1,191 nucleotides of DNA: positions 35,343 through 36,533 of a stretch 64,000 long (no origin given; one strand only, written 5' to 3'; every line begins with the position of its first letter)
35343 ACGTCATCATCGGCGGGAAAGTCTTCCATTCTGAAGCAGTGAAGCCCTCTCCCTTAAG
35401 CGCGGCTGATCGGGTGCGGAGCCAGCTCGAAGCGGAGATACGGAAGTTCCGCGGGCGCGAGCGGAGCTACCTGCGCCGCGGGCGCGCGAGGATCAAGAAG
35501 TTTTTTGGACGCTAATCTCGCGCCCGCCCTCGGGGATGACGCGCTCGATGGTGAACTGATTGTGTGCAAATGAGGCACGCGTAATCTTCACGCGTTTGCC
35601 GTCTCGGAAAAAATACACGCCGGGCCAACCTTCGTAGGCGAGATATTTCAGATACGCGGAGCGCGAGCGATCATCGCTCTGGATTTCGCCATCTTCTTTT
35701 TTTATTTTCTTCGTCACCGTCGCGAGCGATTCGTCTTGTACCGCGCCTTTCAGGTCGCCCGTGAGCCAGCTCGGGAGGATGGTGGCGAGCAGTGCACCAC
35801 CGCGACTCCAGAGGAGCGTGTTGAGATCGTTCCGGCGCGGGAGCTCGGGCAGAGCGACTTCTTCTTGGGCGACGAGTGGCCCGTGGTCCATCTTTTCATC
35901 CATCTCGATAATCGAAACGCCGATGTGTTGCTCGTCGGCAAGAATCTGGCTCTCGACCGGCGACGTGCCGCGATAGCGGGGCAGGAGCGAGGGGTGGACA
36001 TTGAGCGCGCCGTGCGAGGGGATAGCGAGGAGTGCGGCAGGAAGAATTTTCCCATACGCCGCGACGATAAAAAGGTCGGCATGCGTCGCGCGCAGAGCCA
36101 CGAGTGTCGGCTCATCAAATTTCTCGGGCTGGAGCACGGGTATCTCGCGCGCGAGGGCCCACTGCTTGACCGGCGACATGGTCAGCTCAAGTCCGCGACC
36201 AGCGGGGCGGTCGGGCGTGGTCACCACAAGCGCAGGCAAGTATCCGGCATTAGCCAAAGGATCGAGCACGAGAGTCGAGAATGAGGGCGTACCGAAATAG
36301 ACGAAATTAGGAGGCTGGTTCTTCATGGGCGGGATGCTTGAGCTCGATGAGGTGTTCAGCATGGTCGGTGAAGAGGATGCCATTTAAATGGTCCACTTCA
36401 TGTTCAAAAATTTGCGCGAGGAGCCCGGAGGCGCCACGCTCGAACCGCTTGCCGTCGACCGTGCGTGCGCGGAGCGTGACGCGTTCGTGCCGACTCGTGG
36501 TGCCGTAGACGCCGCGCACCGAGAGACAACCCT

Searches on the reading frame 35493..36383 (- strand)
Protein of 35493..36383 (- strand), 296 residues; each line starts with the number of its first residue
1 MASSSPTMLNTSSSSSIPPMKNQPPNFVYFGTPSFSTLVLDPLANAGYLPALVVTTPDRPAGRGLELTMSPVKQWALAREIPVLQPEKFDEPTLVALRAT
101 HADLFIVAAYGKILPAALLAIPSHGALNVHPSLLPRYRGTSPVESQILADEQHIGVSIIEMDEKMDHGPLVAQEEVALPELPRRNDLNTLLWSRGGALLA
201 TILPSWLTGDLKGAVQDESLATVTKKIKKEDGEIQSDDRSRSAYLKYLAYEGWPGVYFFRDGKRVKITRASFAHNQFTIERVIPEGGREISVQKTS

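Call 18: find_related_loci(query=window:35493-36383:-, collection=genome_contigs, flank=10000)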
Query window:35493-36383:- (296 aa) in genome_contigs; peptide patterns used: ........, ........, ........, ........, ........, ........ (x = any residue, [..] = any of these).
421 stretches matched a pattern; 248 encode a relative of the query (tblastn E <= 1e-3); the best 80 are kept; 80 distinct loci.
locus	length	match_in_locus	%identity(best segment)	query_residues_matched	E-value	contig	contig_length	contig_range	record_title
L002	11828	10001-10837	62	20-289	3e-105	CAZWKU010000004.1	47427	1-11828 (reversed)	MAG TPA_asm: uncultured Candidatus Saccharibacteria bacterium isolate ERP113451_co3_431 genome assembly, contig: NODE_35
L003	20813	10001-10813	56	20-291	7e-105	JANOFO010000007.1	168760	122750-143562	MAG: Candidatus Paceibacterota bacterium isolate SOY_64_metabat_47 SOY_64_k141_3364227, whole genome shotgun sequence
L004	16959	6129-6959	59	22-293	3e-102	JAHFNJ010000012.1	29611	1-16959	MAG: Candidatus Nomurabacteria bacterium isolate nzgw478 NODE_1410_length_29612_cov_4.549625, whole genome shotgun seque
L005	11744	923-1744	54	20-291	3e-95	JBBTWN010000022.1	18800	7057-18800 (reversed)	MAG: Patescibacteria group bacterium isolate H41-bin081 H41_bin081_000000000022, whole genome shotgun sequence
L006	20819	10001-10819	49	23-294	5e-85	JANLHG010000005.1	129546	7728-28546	MAG: Patescibacteria group bacterium isolate P6-11 k99_343630, whole genome shotgun sequence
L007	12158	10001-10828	54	27-291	5e-85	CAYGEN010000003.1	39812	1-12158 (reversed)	MAG TPA_asm: uncultured Candidatus Saccharibacteria bacterium isolate ERP113451_co3_404 genome assembly, contig: NODE_64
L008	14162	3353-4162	51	26-295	5e-85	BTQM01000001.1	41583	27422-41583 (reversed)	MAG: Patescibacteria group bacterium BMS9Abin13 DNA, NODE_153_length_41583, whole genome shotgun sequence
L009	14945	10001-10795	49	27-291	2e-83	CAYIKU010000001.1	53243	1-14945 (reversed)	MAG TPA_asm: uncultured Candidatus Saccharibacteria bacterium isolate ERP119705_co21_555 genome assembly, contig: NODE_5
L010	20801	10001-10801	51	27-288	2e-83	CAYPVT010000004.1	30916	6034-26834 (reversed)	MAG TPA_asm: uncultured Candidatus Saccharibacteria bacterium isolate SRP062349_co2_260 genome assembly, contig: NODE_81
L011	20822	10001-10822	49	20-293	8e-83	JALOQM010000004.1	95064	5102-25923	MAG: Candidatus Paceibacterota bacterium isolate Prado155 scaffold_676, whole genome shotgun sequence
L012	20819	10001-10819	53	26-293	7e-83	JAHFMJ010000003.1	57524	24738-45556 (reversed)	MAG: Candidatus Kaiserbacteria bacterium isolate nzgw454 NODE_132_length_57525_cov_4.484269, whole genome shotgun sequen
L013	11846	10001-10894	47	1-290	1e-82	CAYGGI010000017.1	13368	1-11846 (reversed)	MAG TPA_asm: uncultured Candidatus Saccharibacteria bacterium isolate ERP113451_co3_102 genome assembly, contig: NODE_36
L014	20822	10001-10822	51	19-289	1e-82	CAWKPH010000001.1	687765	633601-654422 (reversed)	MAG: uncultured bacterium isolate MFD04540.bin.1.3 genome assembly, contig: contig_1614, whole genome shotgun sequence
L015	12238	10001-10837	49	20-291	2e-82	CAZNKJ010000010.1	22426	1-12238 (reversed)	MAG TPA_asm: uncultured Candidatus Saccharibacteria bacterium isolate SRP128015_co3_155 genome assembly, contig: NODE_22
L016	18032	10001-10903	48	5-293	2e-82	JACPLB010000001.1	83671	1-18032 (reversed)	MAG: Candidatus Kaiserbacteria bacterium isolate NC_groundwater_510_Ag_S-0.1um_48_15 S35_SO-1_scaffold_5386, whole genom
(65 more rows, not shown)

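Call 33: find_homologous_proteins(query=window:35493-36383:-, max_evalue=1e-60)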
Query window:35493-36383:- (296 aa): 1411 proteins with E <= 1e-60 among 8000 candidates; the best 120 are listed.
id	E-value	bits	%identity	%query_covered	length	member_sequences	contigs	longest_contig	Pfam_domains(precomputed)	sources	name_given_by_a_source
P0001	8.0e-163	559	91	93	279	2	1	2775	PF00551.25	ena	-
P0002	1.0e-114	401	69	91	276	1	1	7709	PF00551.25,PF02911.24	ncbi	-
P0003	4.4e-110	386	66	90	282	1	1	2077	PF00551.25,PF02911.24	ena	-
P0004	9.0e-109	381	62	96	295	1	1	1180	PF00551.25,PF02911.24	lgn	-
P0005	5.6e-107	375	64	91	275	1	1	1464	PF00551.25,PF02911.24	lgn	-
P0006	2.1e-105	370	64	91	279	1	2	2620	PF00551.25,PF02911.24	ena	-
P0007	7.6e-105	368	59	97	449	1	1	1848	PF01327.27,PF00551.25,PF02911.24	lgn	-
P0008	2.3e-104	367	65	92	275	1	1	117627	PF00551.25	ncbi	-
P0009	7.2e-104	365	63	89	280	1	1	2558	PF00551.25,PF02911.24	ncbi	-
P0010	1.2e-102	361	65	90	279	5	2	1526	PF00551.25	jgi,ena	-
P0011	3.7e-102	360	61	90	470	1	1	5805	PF01327.27,PF00551.25,PF02911.24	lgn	-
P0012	4.1e-102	359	60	93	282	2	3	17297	PF00551.25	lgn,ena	-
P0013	4.8e-102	359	65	91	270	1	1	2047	PF00551.25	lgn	-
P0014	3.0e-101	357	64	91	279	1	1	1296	PF00551.25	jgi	jgi:methionyl-tRNA formyltransferase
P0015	6.8e-101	355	62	91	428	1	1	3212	PF01327.27,PF00551.25,PF02911.24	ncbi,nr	ncbi:MAG: peptide deformylase, partial [bacterium]|nr:peptide deformylase [bacterium]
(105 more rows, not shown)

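Call 36: find_encoding_contigs(protein=P0001, flank=10000)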
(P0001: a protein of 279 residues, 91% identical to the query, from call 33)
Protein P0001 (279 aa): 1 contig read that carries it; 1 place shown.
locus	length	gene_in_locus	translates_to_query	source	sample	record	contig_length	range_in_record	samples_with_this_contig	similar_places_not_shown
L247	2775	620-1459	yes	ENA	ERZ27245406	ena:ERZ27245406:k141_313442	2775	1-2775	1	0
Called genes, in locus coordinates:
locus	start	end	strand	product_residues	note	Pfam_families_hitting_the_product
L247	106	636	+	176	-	PF01327:Pep_deformylase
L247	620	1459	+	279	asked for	PF00551:Formyl_trans_N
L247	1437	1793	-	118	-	-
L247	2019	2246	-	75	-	PF00462:Glutaredoxin, PF02798:GST_N, PF13417:GST_N_3, PF13409:GST_N_2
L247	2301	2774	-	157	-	?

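Call 37: find_encoding_contigs(protein=P0002, flank=10000)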
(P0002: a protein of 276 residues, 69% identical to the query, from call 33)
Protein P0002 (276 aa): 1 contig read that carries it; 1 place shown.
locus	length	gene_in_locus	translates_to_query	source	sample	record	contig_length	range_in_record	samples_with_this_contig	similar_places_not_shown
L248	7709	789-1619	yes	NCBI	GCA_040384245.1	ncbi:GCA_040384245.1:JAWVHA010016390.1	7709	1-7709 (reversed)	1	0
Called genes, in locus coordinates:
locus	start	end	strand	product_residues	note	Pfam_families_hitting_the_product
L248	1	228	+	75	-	?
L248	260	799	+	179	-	PF01327:Pep_deformylase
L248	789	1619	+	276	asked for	PF00551:Formyl_trans_N, PF02911:Formyl_trans_C (faint)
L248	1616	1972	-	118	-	PF02482:Ribosomal_S30AE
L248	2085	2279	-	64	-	PF00313:CSD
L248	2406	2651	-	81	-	-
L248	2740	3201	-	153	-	-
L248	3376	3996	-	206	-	-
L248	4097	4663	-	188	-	-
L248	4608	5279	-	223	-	PF01471:PG_binding_1 (weak), PF16656:Pur_ac_phosph_N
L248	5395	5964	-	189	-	-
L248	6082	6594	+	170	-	PF04542:Sigma70_r2, PF08281:Sigma70_r4_2, PF04545:Sigma70_r4 (weak)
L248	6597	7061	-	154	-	-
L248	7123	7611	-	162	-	-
